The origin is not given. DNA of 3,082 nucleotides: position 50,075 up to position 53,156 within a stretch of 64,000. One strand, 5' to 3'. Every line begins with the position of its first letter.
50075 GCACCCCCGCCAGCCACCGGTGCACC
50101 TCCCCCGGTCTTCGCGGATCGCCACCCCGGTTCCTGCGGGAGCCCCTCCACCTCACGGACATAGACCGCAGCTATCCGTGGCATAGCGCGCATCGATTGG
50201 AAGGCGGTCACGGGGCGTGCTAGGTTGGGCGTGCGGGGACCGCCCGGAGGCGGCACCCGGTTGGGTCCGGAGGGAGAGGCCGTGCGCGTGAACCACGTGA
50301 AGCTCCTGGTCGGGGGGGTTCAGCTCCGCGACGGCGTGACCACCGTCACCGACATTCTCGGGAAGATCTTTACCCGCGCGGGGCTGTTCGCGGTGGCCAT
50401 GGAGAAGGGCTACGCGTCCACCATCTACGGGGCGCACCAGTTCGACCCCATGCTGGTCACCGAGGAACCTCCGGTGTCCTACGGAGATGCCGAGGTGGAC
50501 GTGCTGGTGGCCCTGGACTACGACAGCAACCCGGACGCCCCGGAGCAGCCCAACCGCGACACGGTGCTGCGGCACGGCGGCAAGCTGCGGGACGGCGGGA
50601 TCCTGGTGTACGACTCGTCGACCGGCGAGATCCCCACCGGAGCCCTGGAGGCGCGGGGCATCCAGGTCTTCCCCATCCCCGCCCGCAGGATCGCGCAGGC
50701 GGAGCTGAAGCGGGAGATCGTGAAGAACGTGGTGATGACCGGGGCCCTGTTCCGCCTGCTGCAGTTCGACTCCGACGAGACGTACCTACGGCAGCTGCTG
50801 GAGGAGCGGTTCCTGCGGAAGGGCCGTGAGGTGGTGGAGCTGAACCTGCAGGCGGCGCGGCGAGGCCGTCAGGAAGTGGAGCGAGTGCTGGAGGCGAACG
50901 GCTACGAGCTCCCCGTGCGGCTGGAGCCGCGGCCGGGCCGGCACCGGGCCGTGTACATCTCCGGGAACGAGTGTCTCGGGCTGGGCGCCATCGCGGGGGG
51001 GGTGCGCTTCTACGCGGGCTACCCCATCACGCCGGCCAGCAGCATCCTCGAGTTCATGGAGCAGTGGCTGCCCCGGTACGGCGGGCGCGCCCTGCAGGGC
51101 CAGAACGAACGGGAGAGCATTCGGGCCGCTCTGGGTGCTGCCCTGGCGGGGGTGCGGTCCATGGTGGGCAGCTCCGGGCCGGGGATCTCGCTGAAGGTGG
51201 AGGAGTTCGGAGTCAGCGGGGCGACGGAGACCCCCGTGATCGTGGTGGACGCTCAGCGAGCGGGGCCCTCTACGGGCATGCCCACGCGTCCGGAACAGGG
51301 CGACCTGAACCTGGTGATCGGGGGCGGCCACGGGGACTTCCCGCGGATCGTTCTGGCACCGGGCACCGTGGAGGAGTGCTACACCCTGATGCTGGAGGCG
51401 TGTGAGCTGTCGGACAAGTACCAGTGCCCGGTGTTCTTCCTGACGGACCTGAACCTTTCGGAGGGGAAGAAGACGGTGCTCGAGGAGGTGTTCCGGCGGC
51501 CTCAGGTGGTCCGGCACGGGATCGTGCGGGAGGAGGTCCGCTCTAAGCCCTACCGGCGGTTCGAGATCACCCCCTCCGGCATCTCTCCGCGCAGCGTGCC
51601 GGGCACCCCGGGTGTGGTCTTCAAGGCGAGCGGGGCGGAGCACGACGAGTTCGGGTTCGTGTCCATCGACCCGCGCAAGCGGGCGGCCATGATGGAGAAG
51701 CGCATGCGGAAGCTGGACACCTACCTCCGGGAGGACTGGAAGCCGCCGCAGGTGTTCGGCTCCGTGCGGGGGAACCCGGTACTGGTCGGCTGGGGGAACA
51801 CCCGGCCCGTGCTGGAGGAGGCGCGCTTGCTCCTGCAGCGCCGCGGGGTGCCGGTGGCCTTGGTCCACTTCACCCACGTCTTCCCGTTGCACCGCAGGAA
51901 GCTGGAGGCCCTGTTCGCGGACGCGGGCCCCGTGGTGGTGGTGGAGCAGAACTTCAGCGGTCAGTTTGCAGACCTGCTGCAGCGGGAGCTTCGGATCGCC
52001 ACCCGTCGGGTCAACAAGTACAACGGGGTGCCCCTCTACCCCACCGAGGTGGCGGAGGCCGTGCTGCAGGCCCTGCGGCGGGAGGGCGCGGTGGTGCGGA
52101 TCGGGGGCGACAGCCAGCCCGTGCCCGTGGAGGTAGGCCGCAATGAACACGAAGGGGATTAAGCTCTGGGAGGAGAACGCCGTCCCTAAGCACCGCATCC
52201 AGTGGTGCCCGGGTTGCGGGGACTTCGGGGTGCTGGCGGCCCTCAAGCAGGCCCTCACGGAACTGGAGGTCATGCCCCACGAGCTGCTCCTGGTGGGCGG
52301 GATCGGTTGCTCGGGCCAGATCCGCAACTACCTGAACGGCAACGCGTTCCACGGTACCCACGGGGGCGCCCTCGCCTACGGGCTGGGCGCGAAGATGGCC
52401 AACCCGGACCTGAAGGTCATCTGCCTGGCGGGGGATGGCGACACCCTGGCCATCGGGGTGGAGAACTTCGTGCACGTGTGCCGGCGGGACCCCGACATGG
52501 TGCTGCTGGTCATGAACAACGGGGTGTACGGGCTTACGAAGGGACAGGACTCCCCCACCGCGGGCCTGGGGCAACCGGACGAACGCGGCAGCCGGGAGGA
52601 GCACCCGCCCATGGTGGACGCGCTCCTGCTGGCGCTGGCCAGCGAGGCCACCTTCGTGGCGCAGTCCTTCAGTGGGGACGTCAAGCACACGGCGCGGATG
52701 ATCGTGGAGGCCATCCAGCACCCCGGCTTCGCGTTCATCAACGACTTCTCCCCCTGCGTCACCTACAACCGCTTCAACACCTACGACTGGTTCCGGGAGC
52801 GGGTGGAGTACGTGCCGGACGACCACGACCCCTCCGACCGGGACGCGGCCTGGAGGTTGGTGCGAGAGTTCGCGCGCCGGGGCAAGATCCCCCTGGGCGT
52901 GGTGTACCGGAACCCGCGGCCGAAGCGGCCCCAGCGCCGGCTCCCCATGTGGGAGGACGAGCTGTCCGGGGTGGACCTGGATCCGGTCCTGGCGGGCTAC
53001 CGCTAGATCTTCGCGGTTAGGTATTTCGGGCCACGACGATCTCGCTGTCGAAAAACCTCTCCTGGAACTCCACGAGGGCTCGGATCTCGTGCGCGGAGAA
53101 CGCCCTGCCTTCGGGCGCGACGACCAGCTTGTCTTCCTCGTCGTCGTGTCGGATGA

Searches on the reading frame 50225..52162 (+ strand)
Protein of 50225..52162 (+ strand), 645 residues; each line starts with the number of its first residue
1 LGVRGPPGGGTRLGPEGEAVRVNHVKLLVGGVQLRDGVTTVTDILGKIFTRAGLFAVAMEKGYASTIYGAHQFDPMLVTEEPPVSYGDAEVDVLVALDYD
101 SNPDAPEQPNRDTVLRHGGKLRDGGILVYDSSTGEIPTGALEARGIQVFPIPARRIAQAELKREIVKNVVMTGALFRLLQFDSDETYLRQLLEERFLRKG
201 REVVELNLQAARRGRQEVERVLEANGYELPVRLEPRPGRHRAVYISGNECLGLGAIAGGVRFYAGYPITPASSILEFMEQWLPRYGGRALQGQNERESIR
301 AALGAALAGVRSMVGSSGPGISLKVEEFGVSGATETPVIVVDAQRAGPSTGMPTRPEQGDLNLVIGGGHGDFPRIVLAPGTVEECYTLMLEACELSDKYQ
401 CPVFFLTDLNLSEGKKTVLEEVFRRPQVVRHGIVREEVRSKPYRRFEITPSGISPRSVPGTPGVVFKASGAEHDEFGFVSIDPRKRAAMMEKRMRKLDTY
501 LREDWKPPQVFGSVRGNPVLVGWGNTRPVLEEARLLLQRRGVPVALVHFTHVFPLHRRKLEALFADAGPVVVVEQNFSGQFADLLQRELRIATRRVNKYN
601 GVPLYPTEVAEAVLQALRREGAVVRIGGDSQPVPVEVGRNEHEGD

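Call 86: search_protein_families(library=pfam, proteins=[window:50225-52162:+], max_evalue=0.00001)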
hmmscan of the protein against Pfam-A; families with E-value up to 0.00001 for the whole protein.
window:50225-52162:+ (645 aa): 2 families
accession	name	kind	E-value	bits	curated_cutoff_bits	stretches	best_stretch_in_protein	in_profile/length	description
PF01855.24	POR_N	-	2.3e-48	165.4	27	1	254-491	2-230/231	Pyruvate flavodoxin/ferredoxin oxidoreductase, thiamine diP-bdg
PF01558.24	POR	-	6.1e-24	85.5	27.4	1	36-216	3-173/173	Pyruvate ferredoxin/flavodoxin oxidoreductase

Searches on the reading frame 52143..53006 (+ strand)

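Call 86: search_protein_families(library=pfam, proteins=[window:52143-53006:+], max_evalue=0.00001)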
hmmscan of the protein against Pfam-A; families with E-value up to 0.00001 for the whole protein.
window:52143-53006:+ (287 aa): 2 families
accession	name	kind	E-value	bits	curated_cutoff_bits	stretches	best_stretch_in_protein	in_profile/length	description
PF02775.26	TPP_enzyme_C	-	1e-26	94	21.9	1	54-200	2-150/151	Thiamine pyrophosphate enzyme, C-terminal TPP binding domain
PF12367.13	PFO_beta_C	-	1.1e-18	67.4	24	1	205-265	1-59/66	Pyruvate ferredoxin oxidoreductase beta subunit C terminal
